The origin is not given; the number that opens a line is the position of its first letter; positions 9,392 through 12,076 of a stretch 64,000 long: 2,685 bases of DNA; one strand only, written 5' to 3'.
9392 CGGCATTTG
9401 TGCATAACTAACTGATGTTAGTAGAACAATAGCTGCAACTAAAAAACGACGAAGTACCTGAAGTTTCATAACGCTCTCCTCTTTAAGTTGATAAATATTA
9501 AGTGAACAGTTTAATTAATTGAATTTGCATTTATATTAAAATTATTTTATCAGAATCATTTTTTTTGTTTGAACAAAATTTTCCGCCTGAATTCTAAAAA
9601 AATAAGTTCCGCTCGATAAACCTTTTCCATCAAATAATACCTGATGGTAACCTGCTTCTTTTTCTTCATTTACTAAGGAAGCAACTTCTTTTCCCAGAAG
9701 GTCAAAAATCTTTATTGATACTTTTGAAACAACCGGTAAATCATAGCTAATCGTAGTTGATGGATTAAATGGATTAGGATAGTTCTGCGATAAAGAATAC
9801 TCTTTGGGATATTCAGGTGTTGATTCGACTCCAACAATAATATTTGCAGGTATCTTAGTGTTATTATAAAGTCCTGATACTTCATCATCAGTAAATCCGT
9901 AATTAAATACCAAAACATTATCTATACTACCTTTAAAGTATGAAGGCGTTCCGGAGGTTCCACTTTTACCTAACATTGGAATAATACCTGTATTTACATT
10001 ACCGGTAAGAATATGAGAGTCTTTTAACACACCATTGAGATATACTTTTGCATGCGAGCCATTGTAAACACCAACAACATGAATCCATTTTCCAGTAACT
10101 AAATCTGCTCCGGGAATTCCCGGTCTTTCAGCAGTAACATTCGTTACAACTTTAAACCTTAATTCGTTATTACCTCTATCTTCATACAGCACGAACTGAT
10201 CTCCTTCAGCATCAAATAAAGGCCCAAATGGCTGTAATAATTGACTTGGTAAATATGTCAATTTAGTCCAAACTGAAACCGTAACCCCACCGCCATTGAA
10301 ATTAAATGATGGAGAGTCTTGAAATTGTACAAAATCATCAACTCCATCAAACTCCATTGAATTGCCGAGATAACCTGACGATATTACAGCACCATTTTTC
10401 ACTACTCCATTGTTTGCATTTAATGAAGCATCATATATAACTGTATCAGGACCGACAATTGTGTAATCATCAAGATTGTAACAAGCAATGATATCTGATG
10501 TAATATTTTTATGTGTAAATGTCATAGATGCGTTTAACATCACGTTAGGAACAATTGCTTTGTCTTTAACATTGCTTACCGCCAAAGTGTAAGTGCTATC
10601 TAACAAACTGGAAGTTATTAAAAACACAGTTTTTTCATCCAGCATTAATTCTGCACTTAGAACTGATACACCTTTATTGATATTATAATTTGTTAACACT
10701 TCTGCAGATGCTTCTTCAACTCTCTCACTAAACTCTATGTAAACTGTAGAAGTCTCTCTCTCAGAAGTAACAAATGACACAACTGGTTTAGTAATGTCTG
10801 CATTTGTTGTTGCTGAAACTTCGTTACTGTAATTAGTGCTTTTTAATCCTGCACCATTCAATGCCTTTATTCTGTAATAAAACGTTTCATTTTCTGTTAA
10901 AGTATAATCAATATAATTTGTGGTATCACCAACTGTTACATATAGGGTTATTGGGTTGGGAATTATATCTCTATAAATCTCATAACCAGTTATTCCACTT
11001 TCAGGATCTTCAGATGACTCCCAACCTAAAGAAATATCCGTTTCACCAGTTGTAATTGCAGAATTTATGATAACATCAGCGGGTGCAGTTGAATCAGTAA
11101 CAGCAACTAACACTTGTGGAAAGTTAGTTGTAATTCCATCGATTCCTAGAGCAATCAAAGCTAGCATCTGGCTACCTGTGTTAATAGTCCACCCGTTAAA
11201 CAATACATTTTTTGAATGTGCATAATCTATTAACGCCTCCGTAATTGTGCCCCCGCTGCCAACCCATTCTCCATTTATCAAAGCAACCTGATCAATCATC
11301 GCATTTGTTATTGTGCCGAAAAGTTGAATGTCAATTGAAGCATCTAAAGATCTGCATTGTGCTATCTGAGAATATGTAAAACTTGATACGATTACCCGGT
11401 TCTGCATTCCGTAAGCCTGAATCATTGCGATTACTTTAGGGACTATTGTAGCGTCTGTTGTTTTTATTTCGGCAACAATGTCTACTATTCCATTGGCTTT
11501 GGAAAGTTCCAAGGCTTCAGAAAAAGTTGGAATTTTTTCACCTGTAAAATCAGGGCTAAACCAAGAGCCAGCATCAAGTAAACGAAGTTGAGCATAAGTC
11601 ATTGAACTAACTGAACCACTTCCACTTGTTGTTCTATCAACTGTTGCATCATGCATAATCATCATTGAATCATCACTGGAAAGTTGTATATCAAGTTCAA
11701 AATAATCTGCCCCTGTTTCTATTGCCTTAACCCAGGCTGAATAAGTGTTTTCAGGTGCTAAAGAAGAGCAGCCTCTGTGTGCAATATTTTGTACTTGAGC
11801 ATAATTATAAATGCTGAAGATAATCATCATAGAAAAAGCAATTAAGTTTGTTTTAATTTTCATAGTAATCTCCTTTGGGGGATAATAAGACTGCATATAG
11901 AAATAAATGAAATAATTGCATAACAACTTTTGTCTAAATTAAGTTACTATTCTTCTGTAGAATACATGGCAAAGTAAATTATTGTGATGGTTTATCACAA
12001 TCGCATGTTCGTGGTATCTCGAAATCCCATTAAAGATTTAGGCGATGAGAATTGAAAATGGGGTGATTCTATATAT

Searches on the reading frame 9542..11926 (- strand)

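Call 9: search_protein_families(library=pfam, proteins=[window:9542-11926:-], max_evalue=0.001)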
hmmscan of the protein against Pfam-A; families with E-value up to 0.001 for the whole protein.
window:9542-11926:- (794 aa): 5 families
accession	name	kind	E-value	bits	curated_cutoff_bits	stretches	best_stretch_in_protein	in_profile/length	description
PF03009.23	GDPD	-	3e-38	132.8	23.6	1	50-271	1-243/244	Glycerophosphoryl diester phosphodiesterase family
PF13385.13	Laminin_G_3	-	5.8e-24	85.4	27.6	1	527-684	1-151/151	Concanavalin A-like lectin/glucanases superfamily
PF18962.6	Por_Secre_tail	-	2.6e-11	44.1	27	1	716-791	2-74/75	Secretion system C-terminal sorting domain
PF00041.27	fn3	-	6.9e-06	26.6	25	1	291-369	9-80/84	Fibronectin type III domain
PF13860.13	FlgD_ig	-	9.8e-05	22.7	27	1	733-783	22-77/79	FlgD Ig-like domain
